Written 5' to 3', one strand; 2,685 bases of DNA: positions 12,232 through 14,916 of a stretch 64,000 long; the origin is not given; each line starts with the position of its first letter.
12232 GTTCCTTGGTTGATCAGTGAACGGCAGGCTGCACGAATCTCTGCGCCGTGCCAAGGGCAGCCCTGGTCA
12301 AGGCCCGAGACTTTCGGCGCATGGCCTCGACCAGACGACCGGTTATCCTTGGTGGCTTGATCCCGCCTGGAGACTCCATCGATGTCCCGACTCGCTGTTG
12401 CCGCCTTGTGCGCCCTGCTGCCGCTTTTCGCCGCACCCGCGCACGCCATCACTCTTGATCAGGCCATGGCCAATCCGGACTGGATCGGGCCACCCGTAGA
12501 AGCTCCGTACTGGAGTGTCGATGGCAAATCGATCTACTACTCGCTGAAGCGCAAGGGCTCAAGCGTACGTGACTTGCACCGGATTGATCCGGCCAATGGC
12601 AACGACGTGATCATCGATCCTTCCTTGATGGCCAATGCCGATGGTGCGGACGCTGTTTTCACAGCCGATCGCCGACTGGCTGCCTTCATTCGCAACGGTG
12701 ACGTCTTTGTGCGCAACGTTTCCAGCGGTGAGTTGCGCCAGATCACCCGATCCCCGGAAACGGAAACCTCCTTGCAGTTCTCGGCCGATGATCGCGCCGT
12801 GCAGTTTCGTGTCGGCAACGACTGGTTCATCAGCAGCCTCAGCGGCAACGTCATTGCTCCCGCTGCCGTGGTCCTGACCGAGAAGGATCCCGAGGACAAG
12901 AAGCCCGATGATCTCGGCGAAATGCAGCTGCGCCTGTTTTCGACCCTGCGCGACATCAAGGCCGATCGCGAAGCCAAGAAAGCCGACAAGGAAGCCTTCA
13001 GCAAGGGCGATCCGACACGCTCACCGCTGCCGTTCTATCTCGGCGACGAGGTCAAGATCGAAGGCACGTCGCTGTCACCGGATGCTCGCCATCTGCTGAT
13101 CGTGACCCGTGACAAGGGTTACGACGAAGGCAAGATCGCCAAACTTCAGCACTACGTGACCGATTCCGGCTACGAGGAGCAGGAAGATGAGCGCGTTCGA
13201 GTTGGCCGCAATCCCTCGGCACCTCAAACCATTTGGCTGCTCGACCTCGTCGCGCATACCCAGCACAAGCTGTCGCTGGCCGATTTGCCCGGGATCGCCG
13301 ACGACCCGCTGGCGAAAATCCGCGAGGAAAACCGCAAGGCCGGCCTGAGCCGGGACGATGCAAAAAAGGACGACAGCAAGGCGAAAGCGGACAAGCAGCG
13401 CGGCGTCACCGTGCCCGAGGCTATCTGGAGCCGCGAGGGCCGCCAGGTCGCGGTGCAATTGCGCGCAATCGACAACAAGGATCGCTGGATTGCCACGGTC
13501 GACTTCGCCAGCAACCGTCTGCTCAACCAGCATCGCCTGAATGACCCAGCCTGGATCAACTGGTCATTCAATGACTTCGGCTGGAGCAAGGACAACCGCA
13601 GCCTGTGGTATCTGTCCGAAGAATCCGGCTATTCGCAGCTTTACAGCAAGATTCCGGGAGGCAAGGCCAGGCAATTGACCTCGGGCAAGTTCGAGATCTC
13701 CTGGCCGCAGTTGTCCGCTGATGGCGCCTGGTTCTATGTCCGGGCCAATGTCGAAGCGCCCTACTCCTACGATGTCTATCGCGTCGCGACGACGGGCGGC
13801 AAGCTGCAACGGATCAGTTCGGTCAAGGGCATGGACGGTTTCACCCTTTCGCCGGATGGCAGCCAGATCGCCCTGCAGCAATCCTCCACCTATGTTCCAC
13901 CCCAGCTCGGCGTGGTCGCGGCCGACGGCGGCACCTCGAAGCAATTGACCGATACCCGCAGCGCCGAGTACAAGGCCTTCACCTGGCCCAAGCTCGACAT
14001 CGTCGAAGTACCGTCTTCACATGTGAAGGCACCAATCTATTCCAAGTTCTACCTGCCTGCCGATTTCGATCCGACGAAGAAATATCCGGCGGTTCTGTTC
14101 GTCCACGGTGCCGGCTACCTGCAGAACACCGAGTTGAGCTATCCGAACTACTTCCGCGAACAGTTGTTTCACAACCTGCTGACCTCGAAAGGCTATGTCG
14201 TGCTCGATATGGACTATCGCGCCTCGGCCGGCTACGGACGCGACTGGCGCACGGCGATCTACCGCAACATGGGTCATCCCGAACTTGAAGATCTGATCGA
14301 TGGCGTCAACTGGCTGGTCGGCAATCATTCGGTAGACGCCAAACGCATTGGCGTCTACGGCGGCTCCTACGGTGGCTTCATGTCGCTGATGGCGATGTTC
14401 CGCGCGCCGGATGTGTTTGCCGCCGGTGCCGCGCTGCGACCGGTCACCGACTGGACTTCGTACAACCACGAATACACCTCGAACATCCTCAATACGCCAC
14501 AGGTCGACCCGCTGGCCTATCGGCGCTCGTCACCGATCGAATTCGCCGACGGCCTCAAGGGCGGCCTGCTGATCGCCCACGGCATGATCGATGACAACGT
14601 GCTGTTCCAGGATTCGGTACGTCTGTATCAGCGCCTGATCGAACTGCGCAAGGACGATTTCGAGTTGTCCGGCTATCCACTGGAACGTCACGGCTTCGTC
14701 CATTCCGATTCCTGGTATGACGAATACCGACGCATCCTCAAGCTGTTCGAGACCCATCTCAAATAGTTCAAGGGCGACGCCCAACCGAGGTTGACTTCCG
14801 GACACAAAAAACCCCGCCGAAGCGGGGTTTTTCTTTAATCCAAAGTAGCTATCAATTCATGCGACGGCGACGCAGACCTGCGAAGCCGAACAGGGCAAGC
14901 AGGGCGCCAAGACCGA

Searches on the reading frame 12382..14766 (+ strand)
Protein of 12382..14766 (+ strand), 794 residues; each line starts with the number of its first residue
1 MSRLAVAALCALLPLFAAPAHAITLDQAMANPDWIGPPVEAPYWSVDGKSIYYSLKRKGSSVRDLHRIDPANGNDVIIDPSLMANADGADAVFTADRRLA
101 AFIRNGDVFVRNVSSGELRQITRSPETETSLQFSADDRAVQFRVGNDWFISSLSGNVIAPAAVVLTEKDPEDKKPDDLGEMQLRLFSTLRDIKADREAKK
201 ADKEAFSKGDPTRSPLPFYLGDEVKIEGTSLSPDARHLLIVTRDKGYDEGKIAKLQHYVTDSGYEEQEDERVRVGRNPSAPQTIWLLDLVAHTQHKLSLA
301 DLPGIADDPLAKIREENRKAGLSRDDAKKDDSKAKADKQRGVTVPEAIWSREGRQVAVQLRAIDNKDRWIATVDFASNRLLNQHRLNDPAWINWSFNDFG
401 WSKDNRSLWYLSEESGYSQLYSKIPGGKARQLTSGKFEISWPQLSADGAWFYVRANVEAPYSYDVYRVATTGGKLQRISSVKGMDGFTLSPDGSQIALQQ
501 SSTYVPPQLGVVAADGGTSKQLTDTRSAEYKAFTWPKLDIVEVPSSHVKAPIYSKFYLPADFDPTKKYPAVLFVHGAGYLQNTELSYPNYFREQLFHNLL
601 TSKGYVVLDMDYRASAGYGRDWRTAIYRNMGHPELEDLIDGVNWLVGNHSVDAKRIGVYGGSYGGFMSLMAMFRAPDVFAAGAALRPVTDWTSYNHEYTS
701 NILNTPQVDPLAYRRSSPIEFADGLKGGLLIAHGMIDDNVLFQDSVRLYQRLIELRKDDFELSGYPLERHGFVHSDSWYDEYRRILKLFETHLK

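Call 37: search_protein_families(library=pfam, proteins=[window:12382-14766:+], max_evalue=0.0001)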
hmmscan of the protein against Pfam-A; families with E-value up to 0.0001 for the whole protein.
window:12382-14766:+ (794 aa): 7 families
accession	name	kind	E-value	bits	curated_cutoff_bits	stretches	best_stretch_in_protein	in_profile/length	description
PF00326.27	Peptidase_S9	-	6.5e-47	160.2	22.6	1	598-794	8-211/213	Prolyl oligopeptidase family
PF00930.27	DPPIV_N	-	2.6e-19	69.6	22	1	341-507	183-354/354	Dipeptidyl peptidase IV (DPP IV) N-terminal region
PF20434.5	BD-FAE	-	1.2e-14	54.8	26.8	1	557-672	4-107/215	BD-FAE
PF02129.25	Peptidase_S15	-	1.6e-13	51.4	23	1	556-697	9-139/262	X-Pro dipeptidyl-peptidase (S15 family)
PF07676.18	PD40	-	4.3e-10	39.7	20.9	0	40-61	12-34/38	WD40-like Beta Propeller Repeat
PF00756.26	Esterase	-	7.4e-07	29.6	22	1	548-687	4-148/251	Putative esterase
PF01738.24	DLH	-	7.7e-05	22.8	21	0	600-782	37-200/217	Dienelactone hydrolase family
